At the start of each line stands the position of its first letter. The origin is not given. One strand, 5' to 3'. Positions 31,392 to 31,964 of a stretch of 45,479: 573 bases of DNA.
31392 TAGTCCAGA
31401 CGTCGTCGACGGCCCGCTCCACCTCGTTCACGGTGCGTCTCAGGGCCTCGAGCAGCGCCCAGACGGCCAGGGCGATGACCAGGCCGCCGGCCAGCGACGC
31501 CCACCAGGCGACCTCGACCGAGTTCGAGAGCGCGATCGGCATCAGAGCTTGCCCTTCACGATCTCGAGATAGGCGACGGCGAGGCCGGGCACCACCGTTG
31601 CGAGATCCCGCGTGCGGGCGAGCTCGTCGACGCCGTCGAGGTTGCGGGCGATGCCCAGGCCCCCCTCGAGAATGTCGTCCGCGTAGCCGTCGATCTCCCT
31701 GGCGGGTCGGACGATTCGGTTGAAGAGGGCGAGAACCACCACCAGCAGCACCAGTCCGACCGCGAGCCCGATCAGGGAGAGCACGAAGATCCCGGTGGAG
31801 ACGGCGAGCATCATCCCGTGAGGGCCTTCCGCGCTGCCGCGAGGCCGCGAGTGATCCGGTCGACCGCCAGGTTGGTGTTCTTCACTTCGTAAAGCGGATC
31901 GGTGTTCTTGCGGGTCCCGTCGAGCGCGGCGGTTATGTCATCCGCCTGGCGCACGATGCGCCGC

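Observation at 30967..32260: Four paralogous single-pass membrane proteins plus a DUF1059-like protein fused to the front of the hyp operon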

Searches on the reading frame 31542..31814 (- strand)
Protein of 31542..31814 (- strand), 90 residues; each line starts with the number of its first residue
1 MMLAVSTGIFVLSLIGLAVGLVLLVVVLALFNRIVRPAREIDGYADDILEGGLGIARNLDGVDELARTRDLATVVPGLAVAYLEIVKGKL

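Call 5: search_protein_families(library=pfam, max_evalue=1, proteins=[window:31542-31814:-])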
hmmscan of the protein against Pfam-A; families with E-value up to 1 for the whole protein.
window:31542-31814:- (90 aa): 0 families

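Call 6: search_protein_families(library=ncbifam, max_evalue=1, proteins=[window:31542-31814:-])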
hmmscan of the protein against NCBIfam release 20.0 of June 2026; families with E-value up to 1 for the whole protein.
window:31542-31814:- (90 aa): 2 families
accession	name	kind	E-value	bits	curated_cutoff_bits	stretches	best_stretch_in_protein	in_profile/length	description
NF058645.1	MCPCtpMPsAe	equivalog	0.022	13.6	900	1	11-66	204-263/558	methyl-accepting chemotaxis protein CtpM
NF040691.1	MtrAB_MtrB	equivalog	0.075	12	450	1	12-67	190-245/507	MtrAB system histidine kinase MtrB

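Call 36: search_dna_similar(query=window:31542-31814:-, collection=plasmids, mode=protein, max_evalue=1, max_rows=20)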
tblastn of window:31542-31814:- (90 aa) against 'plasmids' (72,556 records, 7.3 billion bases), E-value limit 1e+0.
No match.

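Call 38: search_protein_representatives(alignment_id=A2)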
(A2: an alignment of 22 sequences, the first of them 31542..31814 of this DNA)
Query: 22 sequences, 92 profile positions. Proteins with E-value up to 0.001 (for the whole library): 776; up to 1e-10: 82; up to 1e-30: 0. The best 150 are listed.
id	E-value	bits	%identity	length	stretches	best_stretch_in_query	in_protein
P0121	1.1e-27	112.0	-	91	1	1-90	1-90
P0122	1.8e-22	95.3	-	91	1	14-90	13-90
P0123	7.2e-22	93.4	-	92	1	2-90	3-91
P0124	7.5e-22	93.4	-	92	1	2-89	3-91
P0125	9.7e-22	93.0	-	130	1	6-87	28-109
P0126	5.0e-21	90.7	-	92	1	2-87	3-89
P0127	1.0e-18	83.3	-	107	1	5-89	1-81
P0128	1.9e-18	82.5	-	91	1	4-88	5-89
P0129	5.3e-18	81.0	-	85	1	6-90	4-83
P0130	7.2e-18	80.6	-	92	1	2-88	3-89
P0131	8.5e-18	80.4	-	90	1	2-86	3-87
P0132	2.0e-17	79.2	-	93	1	2-89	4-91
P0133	2.3e-17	79.0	-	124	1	3-84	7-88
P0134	1.4e-16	76.5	-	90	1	2-88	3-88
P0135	1.9e-16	76.1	-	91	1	1-87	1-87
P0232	1.3e-09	54.2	-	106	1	9-84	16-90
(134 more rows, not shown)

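Call 41: search_protein_families(library=pfam, alignment_id=A3, max_evalue=0.01)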
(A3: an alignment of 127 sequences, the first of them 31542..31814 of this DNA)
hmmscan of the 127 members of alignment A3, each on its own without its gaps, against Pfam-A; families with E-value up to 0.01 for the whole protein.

A. member 1, window:31542-31814:- (90 aa): 0 families

B. families by the number of members that match (of 127 scanned): 21 families
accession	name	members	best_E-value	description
PF15420.11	Abhydrolase_9_N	3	0.00045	Alpha/beta-hydrolase family N-terminus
PF14316.11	DUF4381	3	0.00076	Domain of unknown function (DUF4381)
PF06103.16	DUF948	2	0.001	Bacterial protein of unknown function (DUF948)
PF19167.5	DUF5849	2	0.0031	Family of unknown function (DUF5849)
PF06686.16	SpoIIIAC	2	0.0058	Stage III sporulation protein AC/AD protein family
PF20153.4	DUF6535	1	0.00047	Family of unknown function (DUF6535)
PF23884.1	DUF7237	1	0.002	Family of unknown function (DUF7237)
PF09490.15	CbtA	1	0.0035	Probable cobalt transporter subunit (CbtA)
PF15145.11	DUF4577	1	0.0043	Domain of unknown function (DUF4577)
PF23931.1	Terminase_6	1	0.0049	Terminase small subunit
PF06724.16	DUF1206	1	0.0063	Domain of Unknown Function (DUF1206)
PF22571.1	LiaI-LiaF-TM_PspC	1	0.0067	PspC transmembrane region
PF09990.14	DUF2231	1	0.0072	Predicted membrane protein (DUF2231)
PF05231.19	MASE1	1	0.0076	MASE1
PF05531.17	NPV_P10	1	0.0078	Nucleopolyhedrovirus P10 protein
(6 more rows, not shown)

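Call 46: find_related_loci(query=A5, collection=genome_contigs, flank=10000)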
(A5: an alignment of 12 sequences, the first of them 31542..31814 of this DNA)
Query A5 (90 aa) in genome_contigs; peptide patterns used: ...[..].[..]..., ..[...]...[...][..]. (x = any residue, [..] = any of these).
69 stretches matched a pattern; 9 encode a relative of the query (tblastn E <= 1e-3); 9 distinct loci.
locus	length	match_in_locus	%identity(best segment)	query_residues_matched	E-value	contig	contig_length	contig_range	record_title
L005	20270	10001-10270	72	1-90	3e-37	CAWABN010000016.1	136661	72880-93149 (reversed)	MAG: uncultured Solirubrobacterales bacterium isolate MFD05088.bin.2.114 genome assembly, contig: contig_7041, whole gen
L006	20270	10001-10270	76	1-90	5e-35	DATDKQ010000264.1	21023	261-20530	MAG TPA_asm: Solirubrobacterales bacterium isolate SMAG_U362 k141_1860116, whole genome shotgun sequence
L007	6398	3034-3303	77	1-90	3e-31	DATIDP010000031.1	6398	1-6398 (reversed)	MAG TPA_asm: Solirubrobacterales bacterium isolate SMAG_U16346 k141_1514386, whole genome shotgun sequence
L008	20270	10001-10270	77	1-90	1e-29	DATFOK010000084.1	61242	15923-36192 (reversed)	MAG TPA_asm: Solirubrobacterales bacterium isolate SMAG_U9275 k141_65321, whole genome shotgun sequence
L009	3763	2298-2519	65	11-84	9e-26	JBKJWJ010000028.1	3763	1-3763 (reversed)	MAG: Gaiellaceae bacterium isolate swi_bin.133 k127_18933795, whole genome shotgun sequence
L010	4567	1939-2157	64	11-83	3e-25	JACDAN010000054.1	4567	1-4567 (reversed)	MAG: Actinomycetota bacterium isolate MGR_bin257 SD2897-2912_k127_4696585, whole genome shotgun sequence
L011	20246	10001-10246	67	3-84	1e-24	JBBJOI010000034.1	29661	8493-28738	MAG: Gaiellaceae bacterium isolate RDP_SRG_17 NODE_470_length_29661_cov_13.617611, whole genome shotgun sequence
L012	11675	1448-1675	68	9-84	3e-23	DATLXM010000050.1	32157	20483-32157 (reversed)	MAG TPA_asm: Gaiellaceae bacterium isolate SMAG_U13246 k141_255259, whole genome shotgun sequence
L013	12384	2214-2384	67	28-84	9e-20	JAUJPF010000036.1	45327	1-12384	MAG: Solirubrobacteraceae bacterium isolate YX3bin6 opera_contig_1474, whole genome shotgun sequence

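Call 49: find_homologous_proteins(query=P0232, max_evalue=0.001)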
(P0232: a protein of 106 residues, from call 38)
Query P0232 (106 aa): 29 proteins with E <= 0.001 among 131 candidates.
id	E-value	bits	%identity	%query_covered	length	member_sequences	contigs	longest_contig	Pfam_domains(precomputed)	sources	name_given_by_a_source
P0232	3.7e-59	214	100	100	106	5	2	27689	-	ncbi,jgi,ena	-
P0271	1.4e-52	193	89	100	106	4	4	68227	-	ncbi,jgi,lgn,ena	-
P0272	1.0e-47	178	84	99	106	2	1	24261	-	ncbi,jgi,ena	-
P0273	4.5e-47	176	82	100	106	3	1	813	-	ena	-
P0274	2.1e-45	170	82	100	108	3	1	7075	-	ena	-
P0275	6.3e-45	169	80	100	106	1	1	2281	-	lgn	-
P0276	4.3e-44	166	78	100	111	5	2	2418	-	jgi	jgi:hypothetical protein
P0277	1.4e-43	165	78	100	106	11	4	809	-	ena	-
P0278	2.5e-43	164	78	99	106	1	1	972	-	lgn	-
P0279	1.6e-41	158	74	100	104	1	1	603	-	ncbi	-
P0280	5.1e-41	156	71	100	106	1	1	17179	-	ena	-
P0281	2.1e-39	151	74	100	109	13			-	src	-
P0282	4.4e-39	150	69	100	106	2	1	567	-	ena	-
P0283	8.6e-36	140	66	97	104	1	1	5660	-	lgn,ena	-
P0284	9.8e-34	133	68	96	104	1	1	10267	-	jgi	jgi:cob(I)alamin adenosyltransferase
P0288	5.1e-27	111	54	99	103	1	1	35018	-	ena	-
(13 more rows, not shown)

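Call 50: find_encoding_contigs(protein=P0271, flank=10000, max_places=2)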
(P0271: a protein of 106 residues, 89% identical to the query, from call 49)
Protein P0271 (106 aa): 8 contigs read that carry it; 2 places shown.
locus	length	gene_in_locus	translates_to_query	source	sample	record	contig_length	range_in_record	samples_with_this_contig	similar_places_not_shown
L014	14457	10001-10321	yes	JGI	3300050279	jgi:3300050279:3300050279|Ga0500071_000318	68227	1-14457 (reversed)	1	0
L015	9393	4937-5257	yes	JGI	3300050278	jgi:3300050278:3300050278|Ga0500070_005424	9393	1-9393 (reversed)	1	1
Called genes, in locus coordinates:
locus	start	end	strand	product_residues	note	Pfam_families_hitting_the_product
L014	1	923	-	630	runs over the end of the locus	PF13191:AAA_16 (weak), PF17871:AAA_lid_9, PF00158:Sigma54_activat (weak), PF00004:AAA, PF07724:AAA_2, PF07728:AAA_5, PF13401:AAA_22 (weak), PF10431:ClpB_D2-small, +5 more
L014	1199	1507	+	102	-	-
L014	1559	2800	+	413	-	PF05977:MFS_3, PF13347:MFS_2 (weak), PF07690:MFS_1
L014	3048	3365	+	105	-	-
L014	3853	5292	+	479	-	PF27142:Aq_aa04, PF07282:Cas12f1-like_TNB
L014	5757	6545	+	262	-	PF00142:Fer4_NifH (faint), PF01656:CbiA, PF02374:ArsA_ATPase (faint), PF10609:ParA (faint), PF13614:AAA_31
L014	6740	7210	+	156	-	PF03551:PadR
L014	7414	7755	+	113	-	PF00142:Fer4_NifH (weak), PF01656:CbiA, PF02374:ArsA_ATPase, PF10609:ParA (weak), PF13614:AAA_31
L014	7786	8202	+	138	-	-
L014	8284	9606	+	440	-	PF01058:Oxidored_q6, PF14720:NiFe_hyd_SSU_C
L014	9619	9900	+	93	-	-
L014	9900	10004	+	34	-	-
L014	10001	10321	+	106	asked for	-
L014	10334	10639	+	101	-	-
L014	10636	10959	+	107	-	-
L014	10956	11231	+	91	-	-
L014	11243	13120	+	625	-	PF00374:NiFeSe_Hases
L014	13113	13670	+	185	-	-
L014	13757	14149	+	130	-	-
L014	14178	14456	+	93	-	?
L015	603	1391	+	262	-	PF00142:Fer4_NifH (faint), PF01656:CbiA, PF02374:ArsA_ATPase (weak), PF10609:ParA (faint), PF13614:AAA_31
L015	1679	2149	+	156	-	PF03551:PadR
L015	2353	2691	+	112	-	PF00142:Fer4_NifH (weak), PF01656:CbiA, PF02374:ArsA_ATPase, PF10609:ParA (weak), PF13614:AAA_31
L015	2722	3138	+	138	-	-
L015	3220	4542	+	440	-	PF01058:Oxidored_q6, PF14720:NiFe_hyd_SSU_C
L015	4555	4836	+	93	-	-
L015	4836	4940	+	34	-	-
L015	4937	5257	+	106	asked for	-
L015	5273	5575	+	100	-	-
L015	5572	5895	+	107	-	-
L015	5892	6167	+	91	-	-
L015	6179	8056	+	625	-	PF00374:NiFeSe_Hases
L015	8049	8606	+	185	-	-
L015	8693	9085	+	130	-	-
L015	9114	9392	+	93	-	?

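Call 51: find_encoding_contigs(protein=P0288, flank=10000, max_places=2)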
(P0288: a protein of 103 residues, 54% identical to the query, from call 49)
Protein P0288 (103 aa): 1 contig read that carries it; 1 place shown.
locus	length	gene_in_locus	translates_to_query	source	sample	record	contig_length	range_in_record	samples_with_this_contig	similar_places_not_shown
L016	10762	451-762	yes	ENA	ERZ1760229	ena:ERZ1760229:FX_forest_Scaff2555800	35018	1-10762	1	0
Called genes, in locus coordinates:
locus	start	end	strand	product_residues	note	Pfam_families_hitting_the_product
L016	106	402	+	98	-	-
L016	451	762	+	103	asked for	-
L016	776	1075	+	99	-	-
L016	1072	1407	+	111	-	-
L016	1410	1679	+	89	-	-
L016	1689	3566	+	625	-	PF00374:NiFeSe_Hases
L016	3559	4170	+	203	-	-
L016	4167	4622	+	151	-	-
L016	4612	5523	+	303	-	PF01106:NifU, PF00355:Rieske, PF13806:Rieske_2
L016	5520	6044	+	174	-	PF01750:HycI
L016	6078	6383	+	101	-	PF12844:HTH_19, PF13560:HTH_31, PF01381:HTH_3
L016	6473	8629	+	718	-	PF00496:SBP_bac_5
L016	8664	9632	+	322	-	PF19300:BPD_transp_1_N, PF00528:BPD_transp_1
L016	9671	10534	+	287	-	PF12911:OppC_N, PF00528:BPD_transp_1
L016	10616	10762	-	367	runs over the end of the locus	PF01594:AI-2E_transport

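Call 58: search_solved_structures(query=A3, max_evalue=1)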
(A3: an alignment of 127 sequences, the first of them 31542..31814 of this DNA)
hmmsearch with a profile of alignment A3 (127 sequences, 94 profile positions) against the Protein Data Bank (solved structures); distinct sequences matched with E-value up to 1: 38.
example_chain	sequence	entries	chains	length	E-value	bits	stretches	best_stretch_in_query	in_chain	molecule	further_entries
9r1o_A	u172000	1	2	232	7.9e-06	29.2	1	30-83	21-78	sc-apCC-6-DPH-NR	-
8a3k_UNK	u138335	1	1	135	3.4e-05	27.2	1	32-82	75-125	sc-apCC-4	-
8qad_A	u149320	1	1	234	4.7e-05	26.7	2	30-86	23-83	sc-apCC-6-LLIA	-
9r1n_A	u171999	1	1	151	0.0045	20.3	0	32-88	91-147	sc-apCC-4-DPH-2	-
9r1j_A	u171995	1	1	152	0.0046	20.3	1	32-82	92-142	sc-apCC-4-NR-1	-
9r1m_A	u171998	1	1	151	0.0082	19.5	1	39-89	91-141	sc-apCC-4-LMF-1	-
5toh_A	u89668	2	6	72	0.02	18.2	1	27-82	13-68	Polymerase cofactor VP35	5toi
9r1k_A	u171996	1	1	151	0.027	17.9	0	32-82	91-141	sc-apCC-4-A7F-1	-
3lg7_A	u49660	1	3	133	0.076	16.4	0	37-62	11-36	4E10_S0_1EZ3A_002_C (T246)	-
8cus_A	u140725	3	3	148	0.083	16.3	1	27-88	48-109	I432-1(NaCl) Chain A | I432-1(Imd) Chain A | I432-1-X3 Chain A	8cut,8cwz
7uhb_K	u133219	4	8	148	0.11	15.8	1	37-89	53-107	Multivalent miniprotein inhibitor AHB2-2GS-SB175 | Pan-variant miniprotein TRI2-2 | TRI2-2 minibinder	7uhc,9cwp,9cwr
2wpr_A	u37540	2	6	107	0.2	15.1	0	34-77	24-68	TRIMERIC AUTOTRANSPORTER ADHESIN FRAGMENT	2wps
7ah0_A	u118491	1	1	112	0.2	15.1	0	46-77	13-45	4D2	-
7nfg_A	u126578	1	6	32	0.21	15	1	35-61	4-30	CC-Type2-(LaId)4-L14A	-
8far_A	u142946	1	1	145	0.21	15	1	27-88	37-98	I432-1-CC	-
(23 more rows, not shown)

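Call 62: find_homologous_proteins(query=A6, max_evalue=0.001)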
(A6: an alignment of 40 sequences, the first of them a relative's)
Query A6 (40 sequences) (110 aa, profile of the alignment): 489 proteins with E <= 0.001 among 8000 candidates; the best 120 are listed.
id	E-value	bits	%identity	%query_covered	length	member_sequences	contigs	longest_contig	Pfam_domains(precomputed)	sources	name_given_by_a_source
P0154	7.1e-25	105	100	100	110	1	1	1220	-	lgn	-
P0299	7.4e-25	105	76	38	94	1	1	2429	-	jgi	jgi:hypothetical protein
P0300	1.9e-24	103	55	77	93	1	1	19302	-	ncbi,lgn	-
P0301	2.1e-24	103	63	92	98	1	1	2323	-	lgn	-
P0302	2.7e-24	103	66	54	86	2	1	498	-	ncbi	-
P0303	4.5e-24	102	65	56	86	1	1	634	-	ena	-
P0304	5.9e-24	102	53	55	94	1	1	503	-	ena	-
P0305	8.6e-24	101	71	62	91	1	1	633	-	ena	-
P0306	1.7e-23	100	63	81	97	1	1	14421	-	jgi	jgi:hypothetical protein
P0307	2.0e-23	100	65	55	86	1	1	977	-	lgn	-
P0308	2.1e-23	100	64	73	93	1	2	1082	-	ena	-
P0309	3.9e-23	99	63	78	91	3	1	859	-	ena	-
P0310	3.9e-23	99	69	62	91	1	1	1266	-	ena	-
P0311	4.0e-23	99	63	54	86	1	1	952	-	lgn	-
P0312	4.4e-23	99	62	77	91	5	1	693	-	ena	-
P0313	4.5e-23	99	32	75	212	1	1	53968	-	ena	-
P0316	7.3e-23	98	59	77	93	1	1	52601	-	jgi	jgi:hypothetical protein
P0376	1.5e-18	85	36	70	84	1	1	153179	-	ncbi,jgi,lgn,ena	-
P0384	2.0e-18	84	-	-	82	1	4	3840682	-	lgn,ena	-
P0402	6.2e-18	83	37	54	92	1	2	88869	-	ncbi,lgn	ncbi:hypothetical protein BH24ACT26_BH24ACT26_02560 [soil metagenome]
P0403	6.3e-18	83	-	-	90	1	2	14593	-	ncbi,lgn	ncbi:MAG: hypothetical protein ACRDT0_23840 [Pseudonocardiaceae bacterium]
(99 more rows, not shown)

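Call 63: find_encoding_contigs(protein=P0384, flank=8000, max_places=1)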
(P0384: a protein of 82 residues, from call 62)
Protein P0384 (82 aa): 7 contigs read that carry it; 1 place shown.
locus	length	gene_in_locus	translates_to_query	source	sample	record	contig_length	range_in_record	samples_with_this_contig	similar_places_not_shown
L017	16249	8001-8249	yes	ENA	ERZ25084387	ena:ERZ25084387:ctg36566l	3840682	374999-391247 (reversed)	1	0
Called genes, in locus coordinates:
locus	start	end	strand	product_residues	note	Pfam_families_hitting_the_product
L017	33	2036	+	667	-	PF00496:SBP_bac_5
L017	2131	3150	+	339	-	PF00528:BPD_transp_1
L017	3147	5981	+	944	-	PF00528:BPD_transp_1, PF00005:ABC_tran, PF08352:oligo_HPY, PF00005:ABC_tran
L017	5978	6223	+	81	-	-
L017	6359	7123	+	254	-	PF00142:Fer4_NifH (faint), PF01656:CbiA, PF02374:ArsA_ATPase (faint), PF10609:ParA (faint)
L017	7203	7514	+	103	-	PF00142:Fer4_NifH, PF01656:CbiA, PF02374:ArsA_ATPase (weak), PF10609:ParA (weak), PF13614:AAA_31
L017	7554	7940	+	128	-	-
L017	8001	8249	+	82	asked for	-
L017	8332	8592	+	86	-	-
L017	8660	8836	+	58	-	PF06348:DUF1059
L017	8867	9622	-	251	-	PF13489:Methyltransf_23, PF13847:Methyltransf_31, PF08241:Methyltransf_11 (weak), PF08242:Methyltransf_12, PF13649:Methyltransf_25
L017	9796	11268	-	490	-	PF14257:DUF4349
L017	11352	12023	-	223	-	-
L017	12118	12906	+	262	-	PF01966:HD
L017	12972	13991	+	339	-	PF03951:Gln-synt_N, PF00120:Gln-synt_C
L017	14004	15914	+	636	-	PF00795:CN_hydrolase, PF02540:NAD_synthase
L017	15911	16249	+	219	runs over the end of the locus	-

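Call 64: find_encoding_contigs(protein=P0376, flank=8000, max_places=1)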
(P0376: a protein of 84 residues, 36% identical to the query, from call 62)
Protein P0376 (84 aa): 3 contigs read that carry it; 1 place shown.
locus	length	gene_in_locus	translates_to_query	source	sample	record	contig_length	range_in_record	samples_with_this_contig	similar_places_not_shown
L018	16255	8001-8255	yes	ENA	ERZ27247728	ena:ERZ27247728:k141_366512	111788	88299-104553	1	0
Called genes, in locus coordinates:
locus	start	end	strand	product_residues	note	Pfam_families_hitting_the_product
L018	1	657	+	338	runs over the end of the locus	PF00528:BPD_transp_1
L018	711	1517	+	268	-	PF00528:BPD_transp_1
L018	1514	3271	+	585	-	PF03193:RsgA_GTPase (faint), PF13555:AAA_29 (faint), PF20720:nSTAND3 (faint), PF00004:AAA (faint), PF00005:ABC_tran, PF13304:AAA_21, PF08352:oligo_HPY, PF00005:ABC_tran, +6 more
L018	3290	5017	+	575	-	PF00496:SBP_bac_5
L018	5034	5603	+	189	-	PF02663:FmdE, PF01258:zf-dskA_traR (weak)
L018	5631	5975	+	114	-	PF00142:Fer4_NifH (weak), PF01656:CbiA, PF01935:DUF87 (weak), PF02374:ArsA_ATPase (weak), PF10609:ParA (weak), PF13614:AAA_31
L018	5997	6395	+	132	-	-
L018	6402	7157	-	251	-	PF01656:CbiA, PF02374:ArsA_ATPase (weak), PF10609:ParA (faint), PF13614:AAA_31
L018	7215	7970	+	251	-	PF00142:Fer4_NifH (faint), PF01656:CbiA, PF02374:ArsA_ATPase (faint), PF10609:ParA (faint)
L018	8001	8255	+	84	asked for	-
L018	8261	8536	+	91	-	-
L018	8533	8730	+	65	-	PF06348:DUF1059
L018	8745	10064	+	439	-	PF01058:Oxidored_q6, PF14720:NiFe_hyd_SSU_C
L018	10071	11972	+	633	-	PF00374:NiFeSe_Hases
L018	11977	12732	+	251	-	-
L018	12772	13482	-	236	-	-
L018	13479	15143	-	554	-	PF13428:TPR_14 (faint), PF07719:TPR_2 (faint), PF13181:TPR_8 (faint), PF13424:TPR_12 (weak), PF13432:TPR_16 (weak)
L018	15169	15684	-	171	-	PF01106:NifU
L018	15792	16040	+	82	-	-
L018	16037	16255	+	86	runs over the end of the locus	-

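Call 65: find_encoding_contigs(protein=P0313, flank=8000, max_places=1)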
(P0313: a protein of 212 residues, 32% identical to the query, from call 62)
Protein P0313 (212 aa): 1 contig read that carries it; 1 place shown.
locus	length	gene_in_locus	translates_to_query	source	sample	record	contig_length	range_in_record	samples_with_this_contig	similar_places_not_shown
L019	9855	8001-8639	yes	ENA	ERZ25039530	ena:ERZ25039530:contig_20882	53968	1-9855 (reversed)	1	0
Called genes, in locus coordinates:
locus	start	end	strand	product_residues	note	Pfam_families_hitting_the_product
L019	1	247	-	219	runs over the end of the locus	PF00583:Acetyltransf_1, PF13673:Acetyltransf_10, PF13508:Acetyltransf_7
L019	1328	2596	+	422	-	PF13426:PAS_9 (faint), PF08447:PAS_3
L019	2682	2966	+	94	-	PF00512:HisKA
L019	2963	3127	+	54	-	-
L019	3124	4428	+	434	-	-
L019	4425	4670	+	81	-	-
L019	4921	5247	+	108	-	PF00132:Hexapep, PF14602:Hexapep_2 (weak)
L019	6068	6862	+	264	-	PF21782:WHD_PKMT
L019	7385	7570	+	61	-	PF01872:RibD_C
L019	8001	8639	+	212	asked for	-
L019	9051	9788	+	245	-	-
